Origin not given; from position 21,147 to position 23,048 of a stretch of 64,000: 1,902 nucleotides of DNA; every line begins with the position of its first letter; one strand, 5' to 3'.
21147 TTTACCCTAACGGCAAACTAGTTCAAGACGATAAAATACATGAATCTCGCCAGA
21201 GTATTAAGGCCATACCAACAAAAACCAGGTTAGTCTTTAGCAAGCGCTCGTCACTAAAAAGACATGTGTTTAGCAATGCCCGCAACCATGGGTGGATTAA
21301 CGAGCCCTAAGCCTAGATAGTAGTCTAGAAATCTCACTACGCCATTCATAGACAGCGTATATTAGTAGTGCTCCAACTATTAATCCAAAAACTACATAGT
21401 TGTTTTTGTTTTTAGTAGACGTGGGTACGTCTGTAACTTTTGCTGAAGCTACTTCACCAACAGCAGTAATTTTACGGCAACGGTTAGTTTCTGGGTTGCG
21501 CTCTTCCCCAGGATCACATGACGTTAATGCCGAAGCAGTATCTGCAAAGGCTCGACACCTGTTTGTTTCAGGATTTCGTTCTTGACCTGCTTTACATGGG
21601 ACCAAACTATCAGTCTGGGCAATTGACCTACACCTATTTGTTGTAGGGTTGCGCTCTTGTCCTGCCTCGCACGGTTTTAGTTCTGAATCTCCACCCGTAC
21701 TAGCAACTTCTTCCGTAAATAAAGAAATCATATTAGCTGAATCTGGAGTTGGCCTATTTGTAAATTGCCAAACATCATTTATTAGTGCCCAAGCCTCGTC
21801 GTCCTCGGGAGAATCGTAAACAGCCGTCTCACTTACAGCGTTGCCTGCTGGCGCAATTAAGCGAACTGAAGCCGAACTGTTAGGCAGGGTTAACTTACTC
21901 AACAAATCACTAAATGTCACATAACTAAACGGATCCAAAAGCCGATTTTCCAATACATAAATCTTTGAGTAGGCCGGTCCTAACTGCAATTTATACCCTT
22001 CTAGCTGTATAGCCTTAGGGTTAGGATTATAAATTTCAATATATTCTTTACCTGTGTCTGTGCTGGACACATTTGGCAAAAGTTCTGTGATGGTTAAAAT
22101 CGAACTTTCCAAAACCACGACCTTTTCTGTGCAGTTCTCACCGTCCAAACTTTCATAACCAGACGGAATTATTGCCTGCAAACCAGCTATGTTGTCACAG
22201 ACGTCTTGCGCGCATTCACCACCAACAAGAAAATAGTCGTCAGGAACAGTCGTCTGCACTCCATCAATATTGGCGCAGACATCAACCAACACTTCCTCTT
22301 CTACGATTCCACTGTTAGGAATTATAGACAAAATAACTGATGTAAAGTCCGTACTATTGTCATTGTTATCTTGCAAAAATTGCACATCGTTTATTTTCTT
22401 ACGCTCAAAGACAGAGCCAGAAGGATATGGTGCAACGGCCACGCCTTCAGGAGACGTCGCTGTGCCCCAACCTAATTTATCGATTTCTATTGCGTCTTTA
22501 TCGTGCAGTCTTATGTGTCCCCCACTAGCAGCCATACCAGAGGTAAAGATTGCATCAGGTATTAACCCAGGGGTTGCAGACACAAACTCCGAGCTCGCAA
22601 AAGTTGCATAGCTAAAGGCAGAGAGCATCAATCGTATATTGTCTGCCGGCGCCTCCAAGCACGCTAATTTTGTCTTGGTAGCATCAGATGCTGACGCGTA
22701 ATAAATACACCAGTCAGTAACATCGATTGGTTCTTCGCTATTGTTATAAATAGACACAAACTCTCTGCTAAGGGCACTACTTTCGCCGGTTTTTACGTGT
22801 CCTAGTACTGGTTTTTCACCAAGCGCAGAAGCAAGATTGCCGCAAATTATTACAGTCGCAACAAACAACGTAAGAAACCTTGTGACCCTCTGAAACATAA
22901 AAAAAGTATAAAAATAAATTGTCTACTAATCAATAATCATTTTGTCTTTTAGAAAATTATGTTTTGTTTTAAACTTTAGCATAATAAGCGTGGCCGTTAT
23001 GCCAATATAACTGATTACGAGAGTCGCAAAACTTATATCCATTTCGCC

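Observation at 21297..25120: Probable DNA-uptake operon: membrane-anchored nuclease, ComEC channel and lamin-tail-domain surface protein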

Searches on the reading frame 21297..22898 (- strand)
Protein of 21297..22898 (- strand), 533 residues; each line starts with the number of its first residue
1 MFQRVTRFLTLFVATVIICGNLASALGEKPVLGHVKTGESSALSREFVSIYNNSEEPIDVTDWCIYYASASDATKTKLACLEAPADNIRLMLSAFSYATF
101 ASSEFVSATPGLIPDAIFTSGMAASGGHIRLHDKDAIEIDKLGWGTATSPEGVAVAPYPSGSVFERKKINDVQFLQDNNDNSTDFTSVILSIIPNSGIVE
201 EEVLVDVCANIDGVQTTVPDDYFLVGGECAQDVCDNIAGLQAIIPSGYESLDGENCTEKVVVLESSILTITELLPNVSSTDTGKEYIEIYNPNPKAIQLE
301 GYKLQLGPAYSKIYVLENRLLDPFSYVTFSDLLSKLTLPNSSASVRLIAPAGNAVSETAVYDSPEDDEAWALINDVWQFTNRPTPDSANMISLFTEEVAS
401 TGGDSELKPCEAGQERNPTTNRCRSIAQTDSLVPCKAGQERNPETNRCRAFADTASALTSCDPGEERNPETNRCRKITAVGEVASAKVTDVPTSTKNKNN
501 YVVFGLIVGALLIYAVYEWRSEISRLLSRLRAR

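Call 3: search_protein_families(library=pfam, proteins=[window:21297-22898:-], max_evalue=0.01)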
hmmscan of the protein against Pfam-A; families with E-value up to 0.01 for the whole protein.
window:21297-22898:- (533 aa): 1 family
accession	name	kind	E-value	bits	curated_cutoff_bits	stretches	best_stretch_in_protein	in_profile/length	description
PF00932.25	LTD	-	1.1e-15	58.3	34.3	2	268-357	8-104/109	Lamin Tail Domain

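Call 4: search_protein_families(library=ncbifam, proteins=[window:21297-22898:-], max_evalue=0.01)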
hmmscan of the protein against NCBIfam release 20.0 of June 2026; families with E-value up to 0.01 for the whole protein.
window:21297-22898:- (533 aa): 0 families

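Call 8: find_encoding_contigs(protein=window:21297-22898:-, flank=10000, max_places=6)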
Protein window:21297-22898:- (533 aa): 1 contig read that carries it; 1 place shown.
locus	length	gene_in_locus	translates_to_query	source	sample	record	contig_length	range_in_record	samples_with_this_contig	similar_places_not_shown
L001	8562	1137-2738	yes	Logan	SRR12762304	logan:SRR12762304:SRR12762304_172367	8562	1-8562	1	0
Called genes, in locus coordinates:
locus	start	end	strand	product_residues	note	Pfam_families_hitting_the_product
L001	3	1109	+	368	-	?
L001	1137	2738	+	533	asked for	PF00932:LTD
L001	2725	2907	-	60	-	-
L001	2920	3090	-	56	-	-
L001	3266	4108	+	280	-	PF00903:Glyoxalase (weak), PF22677:Ble-like_N (faint), PF00903:Glyoxalase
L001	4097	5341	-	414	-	PF00817:IMS, PF11799:IMS_C (weak)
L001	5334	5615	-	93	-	-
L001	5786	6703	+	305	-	PF00005:ABC_tran, PF13304:AAA_21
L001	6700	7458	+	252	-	PF12730:ABC2_membrane_4, PF10920:DUF2705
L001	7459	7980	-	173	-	PF14470:bPH_3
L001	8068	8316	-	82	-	-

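Call 30: find_homologous_proteins(query=window:21297-22898:-)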
Query window:21297-22898:- (533 aa): 2447 proteins with E <= 0.001 among 8000 candidates; the best 120 are listed.
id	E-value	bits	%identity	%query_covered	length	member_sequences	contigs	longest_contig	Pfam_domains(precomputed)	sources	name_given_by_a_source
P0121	0.0e+0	1195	100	100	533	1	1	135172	PF00932.26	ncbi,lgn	-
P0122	1.5e-290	982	79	100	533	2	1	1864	PF00932.26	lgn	-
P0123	1.4e-240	818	66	100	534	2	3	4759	PF00932.26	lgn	-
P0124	1.7e-238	811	66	100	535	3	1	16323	PF00932.26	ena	-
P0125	4.3e-220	750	59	96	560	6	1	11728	PF00932.26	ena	-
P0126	3.9e-209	714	56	100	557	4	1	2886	PF00932.26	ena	-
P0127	9.5e-205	699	52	100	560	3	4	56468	PF00932.26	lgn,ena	-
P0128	5.4e-201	687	53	100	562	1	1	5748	PF00932.26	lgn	-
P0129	3.6e-195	668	54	99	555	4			PF00932.26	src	-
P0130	1.6e-193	662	55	95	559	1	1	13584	PF00932.26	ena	-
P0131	6.9e-184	631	50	98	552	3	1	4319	PF00932.26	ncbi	-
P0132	3.7e-180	618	52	95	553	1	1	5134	PF00932.26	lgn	-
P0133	1.8e-179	616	50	98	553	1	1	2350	PF00932.26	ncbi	-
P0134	2.9e-179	615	52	98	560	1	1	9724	PF00932.26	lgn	-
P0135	5.3e-175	601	51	100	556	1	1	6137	PF00932.26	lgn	-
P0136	2.5e-173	596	51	100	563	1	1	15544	PF00932.26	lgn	-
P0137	2.2e-172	593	45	100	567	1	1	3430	PF00932.26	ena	-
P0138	3.4e-171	589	51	95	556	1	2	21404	PF00932.26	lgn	-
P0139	3.9e-171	589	49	99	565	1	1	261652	PF00932.26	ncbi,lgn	-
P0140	2.8e-168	579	49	100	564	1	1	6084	PF00932.26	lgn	-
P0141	3.2e-165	569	48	98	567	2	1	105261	PF00932.26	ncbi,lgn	-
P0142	3.0e-163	563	47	98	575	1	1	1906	PF00932.26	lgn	-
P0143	3.2e-163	562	49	91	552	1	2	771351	PF00932.26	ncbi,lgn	-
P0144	1.6e-162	560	47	94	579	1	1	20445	PF00932.26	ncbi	-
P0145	1.7e-162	560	46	95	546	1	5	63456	PF00932.26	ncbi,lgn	-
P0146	6.0e-162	558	46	100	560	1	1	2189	PF00932.26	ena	-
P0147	9.5e-162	558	45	94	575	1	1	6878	PF00932.26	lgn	-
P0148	6.4e-157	542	47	95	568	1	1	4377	PF00932.26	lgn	-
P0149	2.2e-155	537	46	100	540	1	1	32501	PF00932.26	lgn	-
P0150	4.5e-155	536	46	97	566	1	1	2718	PF00932.26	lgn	-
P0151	1.1e-153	531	44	99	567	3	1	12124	PF00932.26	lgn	-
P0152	1.6e-153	530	47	100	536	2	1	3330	PF00932.26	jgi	jgi:hypothetical protein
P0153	1.7e-149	517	42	98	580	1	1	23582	PF25314.2,PF00932.26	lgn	-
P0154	1.9e-149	517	41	99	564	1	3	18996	PF00932.26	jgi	-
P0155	3.4e-149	516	45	95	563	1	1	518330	PF00932.26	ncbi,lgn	-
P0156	3.7e-149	516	43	94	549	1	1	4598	PF00932.26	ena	-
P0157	7.8e-149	515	44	96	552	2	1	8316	PF00932.26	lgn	-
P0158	3.1e-148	513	42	96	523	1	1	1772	PF00932.26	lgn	-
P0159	4.4e-146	506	44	100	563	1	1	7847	PF00932.26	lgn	-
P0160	7.3e-146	505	45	100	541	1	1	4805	PF00932.26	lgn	-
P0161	1.3e-144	501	43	92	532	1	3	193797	PF00932.26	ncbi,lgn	-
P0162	1.6e-144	501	43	100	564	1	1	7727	PF00932.26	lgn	-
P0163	4.3e-144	499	42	100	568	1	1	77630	PF00932.26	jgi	jgi:hypothetical protein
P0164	9.0e-144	498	45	98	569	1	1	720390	PF00932.26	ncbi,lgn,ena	-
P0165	2.4e-143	497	45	96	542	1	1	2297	PF00932.26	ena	-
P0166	6.6e-142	492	45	95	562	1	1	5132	PF00932.26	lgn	-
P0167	6.7e-142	492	43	99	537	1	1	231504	PF00932.26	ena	-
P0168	2.0e-141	491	42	100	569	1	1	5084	PF00932.26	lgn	-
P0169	2.0e-141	491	40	99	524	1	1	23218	PF00932.26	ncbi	-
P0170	4.9e-141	489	42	98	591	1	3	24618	PF00932.26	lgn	-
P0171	7.5e-141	489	43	98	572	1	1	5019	PF00932.26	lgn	-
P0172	6.0e-140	486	36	68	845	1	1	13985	PF00932.26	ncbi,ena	-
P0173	7.8e-140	485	45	93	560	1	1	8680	PF00932.26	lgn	-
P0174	1.1e-139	485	43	100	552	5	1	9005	PF00932.26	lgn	-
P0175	4.7e-138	479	42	100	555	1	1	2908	PF00932.26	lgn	-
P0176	1.0e-137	478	43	94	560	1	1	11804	PF00932.26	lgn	-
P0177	1.4e-137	478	47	83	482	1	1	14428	PF00932.26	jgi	jgi:hypothetical protein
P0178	1.4e-137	478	40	94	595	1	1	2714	PF00932.26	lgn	-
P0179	1.5e-137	478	42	99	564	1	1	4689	PF00932.26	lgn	-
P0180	1.5e-137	478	40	98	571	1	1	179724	PF00932.26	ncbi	-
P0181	2.2e-137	477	43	99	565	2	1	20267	PF00932.26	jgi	jgi:hypothetical protein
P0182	2.7e-137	477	41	98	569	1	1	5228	PF00932.26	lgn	-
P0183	4.3e-137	476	40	99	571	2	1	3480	PF00932.26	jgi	-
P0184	4.4e-137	476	44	92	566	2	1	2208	PF00932.26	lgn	-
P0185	6.4e-137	476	43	99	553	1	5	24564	PF00932.26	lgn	-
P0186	2.7e-136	474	39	100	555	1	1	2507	PF00932.26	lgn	-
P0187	4.2e-136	473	41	100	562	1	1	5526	PF00932.26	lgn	-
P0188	9.3e-136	472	41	98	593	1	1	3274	PF25314.2,PF00932.26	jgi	jgi:Lamin Tail Domain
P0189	2.6e-135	470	42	92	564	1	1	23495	PF00932.26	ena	-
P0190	3.2e-135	470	45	98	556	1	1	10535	PF00932.26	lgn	-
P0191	1.9e-133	464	44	95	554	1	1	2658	PF00932.26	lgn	-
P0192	3.5e-133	463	41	89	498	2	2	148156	PF00932.26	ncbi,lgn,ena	-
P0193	5.7e-133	463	43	100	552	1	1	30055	PF00932.26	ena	-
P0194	1.2e-132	462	42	92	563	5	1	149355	PF00932.26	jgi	jgi:hypothetical protein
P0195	1.9e-132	461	38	97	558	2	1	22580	PF00932.26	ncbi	-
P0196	4.2e-132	460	39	94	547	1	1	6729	PF00932.26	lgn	-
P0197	5.9e-132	459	41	98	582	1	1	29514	PF00932.26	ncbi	-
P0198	1.0e-131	459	55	65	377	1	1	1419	PF00932.26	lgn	-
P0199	1.4e-131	458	44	90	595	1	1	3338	PF00932.26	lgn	-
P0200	1.7e-131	458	47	92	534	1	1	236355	PF00932.26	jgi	jgi:hypothetical protein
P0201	4.6e-131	456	41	98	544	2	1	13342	PF00932.26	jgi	jgi:Lamin Tail Domain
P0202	8.9e-131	455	43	95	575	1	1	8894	PF00932.26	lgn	-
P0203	1.1e-130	455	41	96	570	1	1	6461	PF00932.26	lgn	-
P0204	3.9e-130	453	45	95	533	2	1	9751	PF00932.26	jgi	-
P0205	5.7e-130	453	40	100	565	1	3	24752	PF00932.26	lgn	-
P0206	2.6e-129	451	40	99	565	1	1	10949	PF00932.26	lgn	-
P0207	3.2e-129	450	43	98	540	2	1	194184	PF00932.26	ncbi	-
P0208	3.8e-129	450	41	91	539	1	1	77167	PF00932.26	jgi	-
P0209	8.6e-129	449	43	96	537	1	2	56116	PF00932.26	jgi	jgi:hypothetical protein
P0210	9.0e-129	449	41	92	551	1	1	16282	PF00932.26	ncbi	-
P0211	1.0e-128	449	44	98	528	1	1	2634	PF00932.26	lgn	-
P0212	1.1e-128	448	37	99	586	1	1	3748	PF00932.26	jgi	-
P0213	4.0e-128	447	34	96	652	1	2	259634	PF00932.26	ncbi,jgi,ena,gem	ncbi:MAG: lamin tail domain-containing protein [Candidatus Saccharibacteria bacterium]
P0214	4.7e-128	446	38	95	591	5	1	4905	PF00932.26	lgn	-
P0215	9.4e-128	445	43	91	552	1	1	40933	PF00932.26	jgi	jgi:hypothetical protein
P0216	1.2e-127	445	37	98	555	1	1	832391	PF00932.26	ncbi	-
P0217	4.1e-127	443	36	100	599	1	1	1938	PF00932.26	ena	-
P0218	1.0e-126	442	37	98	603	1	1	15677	PF00932.26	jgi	jgi:hypothetical protein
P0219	1.1e-126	442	38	95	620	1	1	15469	PF00932.26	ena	-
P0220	1.1e-126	442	40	98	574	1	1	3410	PF00932.26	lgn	-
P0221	1.1e-126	442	43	91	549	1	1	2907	PF00932.26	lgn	-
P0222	1.4e-126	442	38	99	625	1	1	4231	PF00932.26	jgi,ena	jgi:hypothetical protein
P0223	1.6e-126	441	43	97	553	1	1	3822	PF00932.26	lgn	-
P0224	1.7e-126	441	39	100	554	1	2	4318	PF00932.26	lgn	-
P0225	1.7e-126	441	40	99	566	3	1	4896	PF00932.26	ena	-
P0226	1.9e-126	441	42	96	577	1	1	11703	PF00932.26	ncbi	-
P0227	4.7e-126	440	40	100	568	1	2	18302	PF00932.26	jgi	jgi:hypothetical protein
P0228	4.9e-126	440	43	98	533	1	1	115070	PF00932.26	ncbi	-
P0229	5.3e-126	440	39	98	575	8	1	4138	PF00932.26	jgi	jgi:hypothetical protein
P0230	1.3e-125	438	41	94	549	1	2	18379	PF00932.26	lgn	-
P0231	1.5e-125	438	38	99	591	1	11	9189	PF00932.26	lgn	-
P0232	1.8e-125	438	37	98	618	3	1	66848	PF00932.26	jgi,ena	-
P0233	1.8e-125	438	41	100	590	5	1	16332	PF00932.26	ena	-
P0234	2.1e-125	438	43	96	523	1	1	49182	PF00932.26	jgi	jgi:hypothetical protein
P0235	2.4e-125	438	41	96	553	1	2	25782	PF00932.26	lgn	-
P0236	3.0e-125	437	42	98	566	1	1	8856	PF00932.26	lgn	-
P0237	8.2e-125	436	40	100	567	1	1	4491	PF00932.26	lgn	-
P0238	1.1e-124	435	42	98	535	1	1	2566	PF00932.26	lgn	-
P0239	2.5e-124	434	40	98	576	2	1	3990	PF00932.26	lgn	-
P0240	5.1e-124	433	41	99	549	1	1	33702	PF00932.26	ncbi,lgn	-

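Call 39: search_protein_families(library=pfam, proteins=[P0153, P0188, P0121, P0172, P0213], max_evalue=1)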
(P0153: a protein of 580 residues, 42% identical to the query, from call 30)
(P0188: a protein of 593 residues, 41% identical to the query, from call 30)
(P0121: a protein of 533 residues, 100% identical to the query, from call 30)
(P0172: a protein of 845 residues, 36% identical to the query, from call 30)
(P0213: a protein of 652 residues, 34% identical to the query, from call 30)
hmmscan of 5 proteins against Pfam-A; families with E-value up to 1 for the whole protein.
P0153 (580 aa): 3 families
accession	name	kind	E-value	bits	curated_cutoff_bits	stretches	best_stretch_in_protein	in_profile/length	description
PF00932.25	LTD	-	2e-18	67.2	34.3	2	29-150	2-108/109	Lamin Tail Domain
PF25314.1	TNFR_nem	-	1e-06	29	27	2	451-468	17-34/34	TNF receptor-like domain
PF01821.23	ANATO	-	0.67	11.4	21.4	0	478-504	2-29/36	Anaphylotoxin-like domain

P0188 (593 aa): 3 families
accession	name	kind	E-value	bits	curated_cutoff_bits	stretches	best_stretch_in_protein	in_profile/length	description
PF00932.25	LTD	-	2.2e-21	76.7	34.3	2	283-373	8-69/109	Lamin Tail Domain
PF25314.1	TNFR_nem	-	6e-06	26.6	27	2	515-531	18-34/34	TNF receptor-like domain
PF01607.29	CBM_14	-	0.9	10.2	22.1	0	503-529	21-45/53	Chitin binding Peritrophin-A domain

P0121 (533 aa): 3 families
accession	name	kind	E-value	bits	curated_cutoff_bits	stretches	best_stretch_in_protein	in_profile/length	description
PF00932.25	LTD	-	1.1e-15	58.3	34.3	2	268-357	8-104/109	Lamin Tail Domain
PF25314.1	TNFR_nem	-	0.023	15.1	27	1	461-476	18-33/34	TNF receptor-like domain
PF01821.23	ANATO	-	0.86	11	21.4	0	410-428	2-20/36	Anaphylotoxin-like domain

P0172 (845 aa): 1 family
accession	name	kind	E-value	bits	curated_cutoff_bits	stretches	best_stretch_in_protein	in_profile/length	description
PF00932.25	LTD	-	1.9e-31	109.1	34.3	3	436-500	8-70/109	Lamin Tail Domain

P0213 (652 aa): 2 families
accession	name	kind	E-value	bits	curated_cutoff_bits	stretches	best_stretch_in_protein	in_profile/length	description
PF00932.25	LTD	-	8.8e-23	81.2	34.3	2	352-441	8-103/109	Lamin Tail Domain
PF25314.1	TNFR_nem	-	0.00041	20.7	27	0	575-591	18-34/34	TNF receptor-like domain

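Call 51: predict_structure(alignment_id=A4)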
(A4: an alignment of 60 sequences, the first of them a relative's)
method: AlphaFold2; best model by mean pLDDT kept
length: 533 residues; sequences in the alignment: 60
mean_pLDDT: 83.9   pTM: 0.50
mean pLDDT of the five models: 83.9, 83.5, 82.3, 82.2, 81.5
residues with pLDDT >= 90: 270; 70-90: 178; 50-70: 43; < 50: 42
segments of 3 or more residues with pLDDT < 50: 396-407, 426-432, 453-458, 479-495
pLDDT, mean of each block of 10 residues (from residue 1): 79 81 68 90 83 97 97 96 95 98 94 95 92 97 96 93 94 93 95 95 91 90 91 89 88 83 77 84 89 89 94 93 93 90 94 93 90 95 93 59 46 72 56 69 74 53 78 67 38 51 84 86 81 70
secondary structure, 60 per line:
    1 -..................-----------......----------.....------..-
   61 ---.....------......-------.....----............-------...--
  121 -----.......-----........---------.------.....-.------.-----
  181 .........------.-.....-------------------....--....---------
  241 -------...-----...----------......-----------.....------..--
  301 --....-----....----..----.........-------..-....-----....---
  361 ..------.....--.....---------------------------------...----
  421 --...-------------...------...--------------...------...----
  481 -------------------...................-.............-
elements in order: H2-19 E31-36 E47-51 E64-68 E75-80 E88-92 E97-102 H103-108 E116-118 E126-132 E138-145 E162-166 H181-184 E185-189 E198-202 E222-225 E228-231 E248-250 E256-258 E269-274 E286-290 E303-306 E312-315 E326-330 H331-334 E345-348 E354-357 E369-373 E376-380 E414-416 E423-425 E439-441 E448-450 E465-467 E474-476 H500-518 H520-532

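Call 54: fold_search(model_id=the predicted structure, library=pdb)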
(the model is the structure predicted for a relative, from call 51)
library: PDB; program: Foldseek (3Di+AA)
matches with E <= 10: 1143; with E <= 0.001: 38
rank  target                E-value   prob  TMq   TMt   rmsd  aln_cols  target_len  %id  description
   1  3jt0_A                4.6e-05  1.00  0.15  0.66   2.8       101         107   14  Crystal Structure of the C-terminal fragment (426-558) Lamin-B1 from Homo sapiens, Northeast Structural Genomics Conso (released 2009-09-22)
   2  3gef_A                6.4e-05  1.00  0.17  0.68   4.1       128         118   15  Crystal structure of the R482W mutant of lamin A/C (released 2009-08-04)
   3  1ifr                  1.1e-04  1.00  0.17  0.69   3.6       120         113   15  Structure of Lamin A/C Globular Domain (released 2002-07-17)
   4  2lll_MODEL_1_A        1.3e-04  1.00  0.17  0.61   5.3       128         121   14  Solution NMR structure of C-terminal globular domain of human Lamin-B2, Northeast Structural Genomics Consorti (released 2011-12-07)
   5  2vzo_B                1.3e-04  0.96  0.12  0.08  37.2       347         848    9  Crystal structure of Amycolatopsis orientalis exo-chitosanase CsxA (released 2008-10-14)
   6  2x05_A                1.4e-04  0.96  0.12  0.08  37.4       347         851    9  Inhibition of the exo-beta-D-glucosaminidase CsxA by a glucosamine- configured castanospermine and an amino-australine (released 2009-12-15)
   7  8cmt_A                1.4e-04  0.95  0.12  0.09  33.1       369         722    9  Structure of the plasma coagulation Factor XIII A2B2 heterotetrameric complex. (released 2024-09-11)
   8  5mho_B                1.6e-04  0.96  0.12  0.10  33.7       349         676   11  FXIIIa in complex with the inhibitor ZED2369 (released 2017-12-20)
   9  2vzu_A                1.8e-04  0.93  0.12  0.08  37.0       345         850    9  Complex of Amycolatopsis orientalis exo-chitosanase CsxA D469A with PNP-beta-D-glucosamine (released 2008-10-14)
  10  3umn_B                2.7e-04  1.00  0.17  0.67   3.5       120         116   15  Crystal Structure of Lamin-B1 (released 2011-11-30)
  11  7yvd_C                2.7e-04  1.00  0.15  0.55   8.9       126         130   13  The crystal structure of the progerin C-terminal peptide and the Ig-like domain of lamin A/C (released 2023-08-30)
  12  3umn_A                3.5e-04  1.00  0.17  0.67   3.6       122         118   14  Crystal Structure of Lamin-B1 (released 2011-11-30)
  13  2vzs_A                3.5e-04  0.93  0.12  0.08  37.2       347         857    9  Chitosan Product complex of Amycolatopsis orientalis exo-chitosanase CsxA (released 2008-10-14)
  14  1nug_B                3.5e-04  0.90  0.13  0.10  32.5       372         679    9  Role of Calcium Ions in the Activation and Activity of the Transglutaminase 3 Enzyme (2 calciums, 1 Mg, inactive form) (released 2003-04-22)
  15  1fie_A                3.7e-04  0.94  0.13  0.10  33.8       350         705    9  RECOMBINANT HUMAN COAGULATION FACTOR XIII (released 1997-02-12)
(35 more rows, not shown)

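Call 75: find_encoding_contigs(protein=P0172, flank=6000, max_places=1)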
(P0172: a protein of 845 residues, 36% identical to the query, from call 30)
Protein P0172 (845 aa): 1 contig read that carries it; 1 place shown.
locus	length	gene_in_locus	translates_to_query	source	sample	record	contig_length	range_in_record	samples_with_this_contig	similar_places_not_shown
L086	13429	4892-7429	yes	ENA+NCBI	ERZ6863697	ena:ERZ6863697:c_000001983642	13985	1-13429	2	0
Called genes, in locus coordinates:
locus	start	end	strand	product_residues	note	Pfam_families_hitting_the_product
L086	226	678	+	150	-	PF01726:LexA_DNA_bind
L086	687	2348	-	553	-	PF13687:DUF4153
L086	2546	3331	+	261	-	PF07510:GmrSD_C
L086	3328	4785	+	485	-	PF13567:DUF4131 (weak), PF03772:Competence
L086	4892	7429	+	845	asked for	PF00932:LTD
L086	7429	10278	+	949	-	PF00657:Lipase_GDSL, PF13472:Lipase_GDSL_2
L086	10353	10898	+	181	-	-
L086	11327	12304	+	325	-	PF01699:Na_Ca_ex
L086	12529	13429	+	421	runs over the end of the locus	PF18914:DUF5666 (weak)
